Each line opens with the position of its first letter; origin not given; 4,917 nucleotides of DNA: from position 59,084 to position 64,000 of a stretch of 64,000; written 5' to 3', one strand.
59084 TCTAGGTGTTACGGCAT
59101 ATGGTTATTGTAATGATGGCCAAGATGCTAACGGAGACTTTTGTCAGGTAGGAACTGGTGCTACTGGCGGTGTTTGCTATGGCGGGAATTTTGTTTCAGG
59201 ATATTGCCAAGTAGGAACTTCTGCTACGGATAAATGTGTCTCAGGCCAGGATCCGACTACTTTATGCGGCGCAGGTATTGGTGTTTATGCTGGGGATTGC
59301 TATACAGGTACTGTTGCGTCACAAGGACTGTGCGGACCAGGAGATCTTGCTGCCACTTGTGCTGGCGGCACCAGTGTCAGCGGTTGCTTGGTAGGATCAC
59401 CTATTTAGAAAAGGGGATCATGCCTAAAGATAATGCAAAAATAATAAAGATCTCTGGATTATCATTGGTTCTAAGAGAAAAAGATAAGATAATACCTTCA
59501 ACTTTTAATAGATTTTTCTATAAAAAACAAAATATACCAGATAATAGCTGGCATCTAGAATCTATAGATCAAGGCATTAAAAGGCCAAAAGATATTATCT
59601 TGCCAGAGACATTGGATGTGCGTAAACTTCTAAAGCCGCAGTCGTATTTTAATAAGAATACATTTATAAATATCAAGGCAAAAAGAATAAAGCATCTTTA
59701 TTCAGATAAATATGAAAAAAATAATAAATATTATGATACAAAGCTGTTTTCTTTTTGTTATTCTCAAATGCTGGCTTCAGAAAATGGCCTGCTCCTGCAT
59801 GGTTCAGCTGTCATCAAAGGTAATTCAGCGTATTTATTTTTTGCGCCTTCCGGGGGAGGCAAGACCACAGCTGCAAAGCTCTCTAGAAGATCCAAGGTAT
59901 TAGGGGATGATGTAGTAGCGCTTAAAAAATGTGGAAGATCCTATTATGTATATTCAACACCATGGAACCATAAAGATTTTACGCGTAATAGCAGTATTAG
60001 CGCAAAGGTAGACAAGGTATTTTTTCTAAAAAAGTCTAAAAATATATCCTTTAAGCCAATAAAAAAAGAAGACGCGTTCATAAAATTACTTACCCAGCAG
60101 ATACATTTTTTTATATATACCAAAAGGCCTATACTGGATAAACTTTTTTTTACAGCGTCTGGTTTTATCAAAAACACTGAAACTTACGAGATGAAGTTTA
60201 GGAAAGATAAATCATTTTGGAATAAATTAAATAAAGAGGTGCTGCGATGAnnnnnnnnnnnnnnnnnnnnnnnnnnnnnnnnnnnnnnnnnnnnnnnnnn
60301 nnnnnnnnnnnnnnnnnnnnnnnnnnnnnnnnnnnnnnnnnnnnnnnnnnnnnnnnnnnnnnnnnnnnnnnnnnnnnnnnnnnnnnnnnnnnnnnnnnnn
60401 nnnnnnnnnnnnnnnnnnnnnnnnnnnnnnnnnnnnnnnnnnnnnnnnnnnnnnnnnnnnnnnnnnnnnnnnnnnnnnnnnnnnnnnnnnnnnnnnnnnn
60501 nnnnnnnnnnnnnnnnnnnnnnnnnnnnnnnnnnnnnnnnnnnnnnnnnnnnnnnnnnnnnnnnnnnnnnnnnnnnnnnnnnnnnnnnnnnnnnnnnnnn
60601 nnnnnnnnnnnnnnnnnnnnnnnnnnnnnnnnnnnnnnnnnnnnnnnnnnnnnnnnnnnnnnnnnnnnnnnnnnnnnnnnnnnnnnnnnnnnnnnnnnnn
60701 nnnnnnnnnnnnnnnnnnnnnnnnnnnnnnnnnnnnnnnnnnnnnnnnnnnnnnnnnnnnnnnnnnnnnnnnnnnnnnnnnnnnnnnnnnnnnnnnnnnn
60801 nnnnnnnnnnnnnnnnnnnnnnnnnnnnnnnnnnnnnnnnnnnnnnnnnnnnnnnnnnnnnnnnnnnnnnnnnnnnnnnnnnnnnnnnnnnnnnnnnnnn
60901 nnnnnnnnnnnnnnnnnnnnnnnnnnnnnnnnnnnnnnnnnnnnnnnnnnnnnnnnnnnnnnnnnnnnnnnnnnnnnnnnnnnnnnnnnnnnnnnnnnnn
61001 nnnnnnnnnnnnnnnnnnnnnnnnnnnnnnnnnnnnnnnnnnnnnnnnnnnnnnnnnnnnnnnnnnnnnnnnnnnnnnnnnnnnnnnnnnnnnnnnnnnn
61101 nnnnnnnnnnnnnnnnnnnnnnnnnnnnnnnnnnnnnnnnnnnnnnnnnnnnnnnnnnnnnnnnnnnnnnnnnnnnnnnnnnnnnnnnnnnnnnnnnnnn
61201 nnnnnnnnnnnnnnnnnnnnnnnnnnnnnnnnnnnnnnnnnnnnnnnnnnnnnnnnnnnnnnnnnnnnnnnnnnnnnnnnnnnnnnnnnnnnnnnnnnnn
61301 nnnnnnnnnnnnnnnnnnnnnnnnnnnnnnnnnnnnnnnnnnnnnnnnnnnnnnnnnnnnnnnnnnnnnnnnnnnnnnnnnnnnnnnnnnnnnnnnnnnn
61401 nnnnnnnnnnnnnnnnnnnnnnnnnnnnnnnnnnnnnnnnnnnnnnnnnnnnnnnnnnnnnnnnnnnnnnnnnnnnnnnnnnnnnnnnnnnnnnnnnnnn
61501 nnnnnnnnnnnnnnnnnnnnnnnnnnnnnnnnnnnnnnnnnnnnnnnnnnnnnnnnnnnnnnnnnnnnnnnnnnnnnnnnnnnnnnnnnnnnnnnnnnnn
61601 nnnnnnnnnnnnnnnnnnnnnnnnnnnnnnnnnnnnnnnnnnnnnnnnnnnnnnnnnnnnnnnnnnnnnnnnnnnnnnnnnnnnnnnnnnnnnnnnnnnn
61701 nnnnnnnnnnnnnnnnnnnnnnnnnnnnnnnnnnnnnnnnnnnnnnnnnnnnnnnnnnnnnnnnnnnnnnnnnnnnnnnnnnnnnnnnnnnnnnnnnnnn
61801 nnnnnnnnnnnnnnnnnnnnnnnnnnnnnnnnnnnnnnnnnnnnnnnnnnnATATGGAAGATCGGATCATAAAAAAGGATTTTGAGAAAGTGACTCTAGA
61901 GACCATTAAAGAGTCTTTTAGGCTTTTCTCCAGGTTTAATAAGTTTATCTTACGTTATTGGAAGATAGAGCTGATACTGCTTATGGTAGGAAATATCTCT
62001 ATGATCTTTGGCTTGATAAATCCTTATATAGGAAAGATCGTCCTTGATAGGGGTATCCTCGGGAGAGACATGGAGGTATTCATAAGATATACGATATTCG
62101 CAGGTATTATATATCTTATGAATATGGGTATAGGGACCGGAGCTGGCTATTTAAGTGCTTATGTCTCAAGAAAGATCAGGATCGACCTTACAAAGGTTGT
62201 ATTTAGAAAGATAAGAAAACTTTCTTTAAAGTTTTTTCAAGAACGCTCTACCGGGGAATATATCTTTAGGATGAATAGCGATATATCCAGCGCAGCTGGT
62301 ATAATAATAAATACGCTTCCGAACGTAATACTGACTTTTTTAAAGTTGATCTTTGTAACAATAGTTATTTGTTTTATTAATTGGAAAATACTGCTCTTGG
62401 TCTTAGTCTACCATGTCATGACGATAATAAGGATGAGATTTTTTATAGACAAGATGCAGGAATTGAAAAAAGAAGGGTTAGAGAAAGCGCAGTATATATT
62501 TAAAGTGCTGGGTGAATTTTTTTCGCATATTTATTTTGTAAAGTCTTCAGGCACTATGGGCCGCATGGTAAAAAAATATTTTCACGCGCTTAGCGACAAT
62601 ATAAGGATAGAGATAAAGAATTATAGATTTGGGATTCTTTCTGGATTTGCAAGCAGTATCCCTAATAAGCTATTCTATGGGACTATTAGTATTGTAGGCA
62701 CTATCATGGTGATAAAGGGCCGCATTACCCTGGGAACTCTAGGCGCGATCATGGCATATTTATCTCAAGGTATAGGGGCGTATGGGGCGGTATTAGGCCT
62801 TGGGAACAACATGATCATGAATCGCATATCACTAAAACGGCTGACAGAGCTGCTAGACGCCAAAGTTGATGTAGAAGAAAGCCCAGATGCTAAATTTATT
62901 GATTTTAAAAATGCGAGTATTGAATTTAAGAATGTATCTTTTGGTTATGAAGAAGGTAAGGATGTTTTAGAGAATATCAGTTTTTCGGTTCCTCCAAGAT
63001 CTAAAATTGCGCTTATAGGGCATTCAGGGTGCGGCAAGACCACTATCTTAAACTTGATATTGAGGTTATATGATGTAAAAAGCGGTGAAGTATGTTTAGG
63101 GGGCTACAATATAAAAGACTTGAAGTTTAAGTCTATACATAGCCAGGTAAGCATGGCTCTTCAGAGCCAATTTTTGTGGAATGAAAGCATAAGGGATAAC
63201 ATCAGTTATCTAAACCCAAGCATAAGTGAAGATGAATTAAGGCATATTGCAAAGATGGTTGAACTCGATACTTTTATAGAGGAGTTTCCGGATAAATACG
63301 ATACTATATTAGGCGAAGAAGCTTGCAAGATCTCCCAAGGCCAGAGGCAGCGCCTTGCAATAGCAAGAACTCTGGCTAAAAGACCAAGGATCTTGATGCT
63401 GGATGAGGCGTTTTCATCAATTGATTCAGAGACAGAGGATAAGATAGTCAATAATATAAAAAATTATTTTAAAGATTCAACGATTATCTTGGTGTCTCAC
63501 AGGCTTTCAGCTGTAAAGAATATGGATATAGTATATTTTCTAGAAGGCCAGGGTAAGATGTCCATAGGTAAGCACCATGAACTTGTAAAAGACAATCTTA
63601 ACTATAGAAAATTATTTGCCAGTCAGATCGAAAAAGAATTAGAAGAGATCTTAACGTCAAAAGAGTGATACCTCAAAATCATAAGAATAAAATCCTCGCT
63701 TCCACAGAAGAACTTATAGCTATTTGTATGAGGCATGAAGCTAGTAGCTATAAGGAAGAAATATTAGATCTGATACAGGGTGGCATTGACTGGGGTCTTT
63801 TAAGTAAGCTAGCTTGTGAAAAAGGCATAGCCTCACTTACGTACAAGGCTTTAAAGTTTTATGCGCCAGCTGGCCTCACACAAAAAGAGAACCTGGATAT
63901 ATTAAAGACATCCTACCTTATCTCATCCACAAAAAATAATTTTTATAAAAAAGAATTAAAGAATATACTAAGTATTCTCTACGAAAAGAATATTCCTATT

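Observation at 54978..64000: Candidate novel RiPP-type peptide-modification operon: two rSAM/SPASM enzymes, PqqD, a Cys-repeat substrate, HprK-like kinase, S26 peptidase, CYTH, membrane enzyme and ABC exporter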

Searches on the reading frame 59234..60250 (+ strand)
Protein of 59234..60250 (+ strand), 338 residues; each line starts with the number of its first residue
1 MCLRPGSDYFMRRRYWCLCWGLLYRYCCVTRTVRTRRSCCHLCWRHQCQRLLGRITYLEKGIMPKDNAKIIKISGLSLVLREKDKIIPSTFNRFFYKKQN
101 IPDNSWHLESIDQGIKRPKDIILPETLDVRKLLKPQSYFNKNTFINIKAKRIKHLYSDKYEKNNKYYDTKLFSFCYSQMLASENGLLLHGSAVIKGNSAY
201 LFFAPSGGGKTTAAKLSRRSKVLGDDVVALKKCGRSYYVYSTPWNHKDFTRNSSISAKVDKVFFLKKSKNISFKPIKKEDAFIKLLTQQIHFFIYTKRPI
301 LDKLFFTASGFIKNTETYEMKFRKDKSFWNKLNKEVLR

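Call 3: search_protein_families(library=pfam, proteins=[window:59234-60250:+], max_evalue=0.01)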
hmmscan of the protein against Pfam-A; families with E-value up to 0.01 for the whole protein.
window:59234-60250:+ (338 aa): 1 family
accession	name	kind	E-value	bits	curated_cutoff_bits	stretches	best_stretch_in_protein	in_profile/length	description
PF01293.25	PEPCK_ATP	-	0.00082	18.6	26.5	1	171-232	183-244/465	Phosphoenolpyruvate carboxykinase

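Call 5: search_protein_families(library=ncbifam, proteins=[window:59420-60250:+], max_evalue=0.01)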
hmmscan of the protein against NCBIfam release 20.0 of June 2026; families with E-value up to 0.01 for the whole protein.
window:59420-60250:+ (276 aa): 2 families
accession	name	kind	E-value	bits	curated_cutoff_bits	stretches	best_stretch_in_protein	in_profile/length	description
TIGR04249.1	SCM_chp_ScmC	equivalog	2.5e-05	23.8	125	1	113-272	116-290/292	SynChlorMet cassette protein ScmC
NF006820.0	PRK09344.1-2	subfamily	0.0043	15.7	636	0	116-164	206-254/529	phosphoenolpyruvate carboxykinase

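Call 30: search_solved_structures(query=A1, max_evalue=1, show_alignments=1)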
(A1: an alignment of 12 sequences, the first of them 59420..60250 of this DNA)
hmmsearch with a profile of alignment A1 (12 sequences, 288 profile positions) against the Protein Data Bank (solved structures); distinct sequences matched with E-value up to 1: 189 (the best 60 are shown).
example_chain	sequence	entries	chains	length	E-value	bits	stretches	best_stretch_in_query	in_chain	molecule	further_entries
2qmh_A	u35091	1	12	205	6e-07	32.4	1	130-185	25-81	HPr kinase/phosphorylase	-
1jb1_A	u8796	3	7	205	7.5e-07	32.1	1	130-185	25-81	HPRK PROTEIN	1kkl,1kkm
6ujw_A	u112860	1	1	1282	1.5e-06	31.1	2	137-161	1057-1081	ATP-dependent translocase ABCB1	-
6ujr_A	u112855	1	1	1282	1.5e-06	31.1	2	137-161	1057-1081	ATP-dependent translocase ABCB1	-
6ujs_A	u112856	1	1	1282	1.5e-06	31.1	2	137-161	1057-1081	ATP-dependent translocase ABCB1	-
4m1m_A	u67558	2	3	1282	1.5e-06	31.1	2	137-161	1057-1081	Multidrug resistance protein 1A | ATP-dependent translocase ABCB1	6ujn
6ujt_A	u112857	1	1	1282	1.5e-06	31.1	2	137-161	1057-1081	ATP-dependent translocase ABCB1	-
3g5u_A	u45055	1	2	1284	1.5e-06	31.1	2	137-161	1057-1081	Multidrug resistance protein 1a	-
4lsg_A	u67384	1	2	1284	1.5e-06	31.1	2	137-161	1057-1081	Multidrug resistance protein 1A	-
5ko2_A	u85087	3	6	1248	1.6e-06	31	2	137-161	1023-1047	Multidrug resistance protein 1A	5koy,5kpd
6ujp_A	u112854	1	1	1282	1.6e-06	31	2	137-161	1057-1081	ATP-dependent translocase ABCB1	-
6q81_A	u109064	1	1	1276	1.7e-06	30.9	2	137-161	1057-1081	P-glycoprotein (ABCB1)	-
5kpi_A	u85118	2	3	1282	1.7e-06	30.9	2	137-161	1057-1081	Multidrug resistance protein 1A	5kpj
4m2s_A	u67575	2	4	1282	1.7e-06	30.9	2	137-161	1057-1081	Multidrug resistance protein 1A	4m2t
3g60_A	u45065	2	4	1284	1.7e-06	30.9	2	137-161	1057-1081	Multidrug resistance protein 1a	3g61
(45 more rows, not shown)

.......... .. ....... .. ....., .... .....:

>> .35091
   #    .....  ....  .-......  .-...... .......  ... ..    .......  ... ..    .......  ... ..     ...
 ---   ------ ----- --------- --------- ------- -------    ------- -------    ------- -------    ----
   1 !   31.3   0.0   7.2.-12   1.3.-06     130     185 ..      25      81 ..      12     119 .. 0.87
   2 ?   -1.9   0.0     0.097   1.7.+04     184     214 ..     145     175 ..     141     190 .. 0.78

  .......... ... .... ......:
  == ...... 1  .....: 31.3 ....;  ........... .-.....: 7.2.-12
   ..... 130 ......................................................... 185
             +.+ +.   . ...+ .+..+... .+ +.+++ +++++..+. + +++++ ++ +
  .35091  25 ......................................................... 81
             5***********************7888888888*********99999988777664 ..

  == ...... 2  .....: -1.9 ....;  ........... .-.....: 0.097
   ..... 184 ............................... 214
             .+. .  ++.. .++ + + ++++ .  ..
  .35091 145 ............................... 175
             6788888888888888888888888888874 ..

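Call 47: search_protein_families(library=pfam, proteins=[window:59420-60250:+], max_evalue=5)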
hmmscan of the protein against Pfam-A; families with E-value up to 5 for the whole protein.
window:59420-60250:+ (276 aa): 1 family
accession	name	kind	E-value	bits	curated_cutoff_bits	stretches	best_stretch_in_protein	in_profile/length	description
PF01293.25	PEPCK_ATP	-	0.00056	19.2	26.5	1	109-170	183-244/465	Phosphoenolpyruvate carboxykinase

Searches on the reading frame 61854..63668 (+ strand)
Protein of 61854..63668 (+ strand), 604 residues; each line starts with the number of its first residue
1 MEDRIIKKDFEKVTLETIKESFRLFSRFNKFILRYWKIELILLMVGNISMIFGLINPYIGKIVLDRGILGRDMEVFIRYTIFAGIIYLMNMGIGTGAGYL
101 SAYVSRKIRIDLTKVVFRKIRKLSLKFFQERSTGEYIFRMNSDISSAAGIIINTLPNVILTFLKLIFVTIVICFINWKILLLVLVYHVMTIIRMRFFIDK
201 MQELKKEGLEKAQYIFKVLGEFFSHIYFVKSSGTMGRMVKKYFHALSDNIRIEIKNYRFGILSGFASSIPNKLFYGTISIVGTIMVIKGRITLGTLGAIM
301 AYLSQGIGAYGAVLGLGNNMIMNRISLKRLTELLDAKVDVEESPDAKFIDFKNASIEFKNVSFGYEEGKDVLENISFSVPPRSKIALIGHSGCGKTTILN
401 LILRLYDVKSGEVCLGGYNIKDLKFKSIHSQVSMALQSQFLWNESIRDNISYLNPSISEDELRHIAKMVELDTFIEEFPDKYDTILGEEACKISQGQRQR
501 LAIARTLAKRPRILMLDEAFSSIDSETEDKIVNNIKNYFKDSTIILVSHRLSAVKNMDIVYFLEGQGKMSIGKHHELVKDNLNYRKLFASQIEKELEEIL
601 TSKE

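Call 3: search_protein_families(library=pfam, proteins=[window:61854-63668:+], max_evalue=0.01)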
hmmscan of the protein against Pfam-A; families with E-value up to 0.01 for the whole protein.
window:61854-63668:+ (604 aa): 8 families
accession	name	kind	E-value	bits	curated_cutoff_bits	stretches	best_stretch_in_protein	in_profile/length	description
PF00005.33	ABC_tran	-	4.4e-30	105.5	25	1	372-520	1-136/137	ABC transporter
PF00664.28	ABC_membrane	-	3.1e-24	86.5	28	1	48-308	10-272/274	ABC transporter transmembrane region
PF02463.25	SMC_N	-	0.00012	22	40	1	385-561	27-209/220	RecF/RecN/SMC N terminal domain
PF13401.12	AAA_22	-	0.00044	21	27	1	385-519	8-93/130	AAA domain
PF00503.26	G-alpha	-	0.0019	17.9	48.8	1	383-564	22-146/333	G-protein alpha subunit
PF13558.12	SbcC_Walker_B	-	0.0021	18.7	27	1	504-533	57-86/90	SbcC/RAD50-like, Walker B motif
PF03193.22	RsgA_GTPase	-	0.0022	18.3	30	1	337-413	62-137/174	RsgA GTPase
PF13304.12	AAA_21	-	0.005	17.4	27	0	386-408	3-25/304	AAA domain, putative AbiEii toxin, Type IV TA system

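Call 5: search_protein_families(library=ncbifam, proteins=[window:61854-63668:+], max_evalue=0.01)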
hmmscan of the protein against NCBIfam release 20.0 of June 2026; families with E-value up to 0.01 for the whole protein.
window:61854-63668:+ (604 aa): 190 families (the best 25 are shown)
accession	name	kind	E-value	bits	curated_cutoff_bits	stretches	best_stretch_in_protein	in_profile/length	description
TIGR01846.1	type_I_sec_HlyB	subfamily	5.2e-84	282.8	725.55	1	19-592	121-693/694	type I secretion system permease/ATPase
TIGR02204.1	MsbA_rel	hypoth_equivalog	4.9e-82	276.4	780.4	1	27-591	8-575/576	ABC transporter, permease/ATP-binding protein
TIGR02203.1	MsbA_lipidA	equivalog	1e-80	271.9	602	1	38-592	14-570/572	lipid A export permease/ATP-binding protein MsbA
TIGR00958.1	3a01208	subfamily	3.9e-80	270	874.6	1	22-587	150-710/711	antigen peptide transporter 2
TIGR03796.1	NHLM_micro_ABC1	equivalog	3.7e-79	266.7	853.3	1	40-588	157-709/710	NHLP family bacteriocin export ABC transporter peptidase/permease/ATPase subunit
NF010178.0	PRK13657.1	equivalog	4.1e-77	260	733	1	42-591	23-570/588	glucan ABC transporter ATP-binding protein/ permease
NF052233.1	CphA_assoc_ABC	equivalog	1.1e-76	258.7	880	1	49-597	196-749/766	cyanophycin metabolism-associated ABC transporter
NF045513.1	HepA_fam_ABC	equivalog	1.7e-76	257.9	725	1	60-581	75-599/610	heterocyst formation ABC transporter subunit HepA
TIGR03375.1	type_I_sec_LssB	subfamily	3.9e-75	253.5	693.1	1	34-572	146-683/696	type I secretion system permease/ATPase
NF008381.0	PRK11176.1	equivalog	3.5e-69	233.7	867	1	12-593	7-581/582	lipid A ABC transporter ATP-binding protein/permease MsbA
TIGR01193.1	bacteriocin_ABC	subfamily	3.2e-66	224.3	523.85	1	13-588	132-706/708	peptide cleavage/export ABC transporter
TIGR01192.1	chvA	subfamily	1.3e-64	218.8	585.4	1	37-588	18-567/585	glucan export ABC transporter ATP-binding protein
TIGR03797.1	NHLM_micro_ABC2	equivalog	7.1e-64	216.5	709.4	1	31-591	129-685/686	NHLP bacteriocin export ABC transporter permease/ATPase subunit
NF008364.0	PRK11160.1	equivalog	2.9e-63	214.4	630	1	110-588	93-572/575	heme ABC transporter ATP-binding protein/permease CydC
NF008055.0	PRK10789.1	equivalog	2.4e-62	211.2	845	1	23-599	2-580/590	SmdA family multidrug ABC transporter permease/ATP-binding protein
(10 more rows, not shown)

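Call 9: find_encoding_contigs(protein=window:61854-63668:+, flank=10000, max_places=6)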
Protein window:61854-63668:+ (604 aa): no gene with exactly this product is on record in the collection.

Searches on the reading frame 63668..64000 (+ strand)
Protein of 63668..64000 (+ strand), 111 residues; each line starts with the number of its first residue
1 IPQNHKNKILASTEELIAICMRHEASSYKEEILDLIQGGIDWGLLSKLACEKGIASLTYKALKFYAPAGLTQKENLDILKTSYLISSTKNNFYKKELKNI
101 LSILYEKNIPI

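Call 5: search_protein_families(library=ncbifam, proteins=[window:63668-64000:+], max_evalue=0.01)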
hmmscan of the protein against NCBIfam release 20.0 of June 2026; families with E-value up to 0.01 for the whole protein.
window:63668-64000:+ (111 aa): 0 families

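Call 22: search_protein_families(library=pfam, proteins=[window:63668-64000:+], max_evalue=0.05)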
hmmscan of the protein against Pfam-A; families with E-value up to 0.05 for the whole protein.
window:63668-64000:+ (111 aa): 1 family
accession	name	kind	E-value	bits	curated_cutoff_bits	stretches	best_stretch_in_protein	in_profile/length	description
PF14907.12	NTP_transf_5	-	0.00053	20.1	31.2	1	40-111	3-74/249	Uncharacterised nucleotidyltransferase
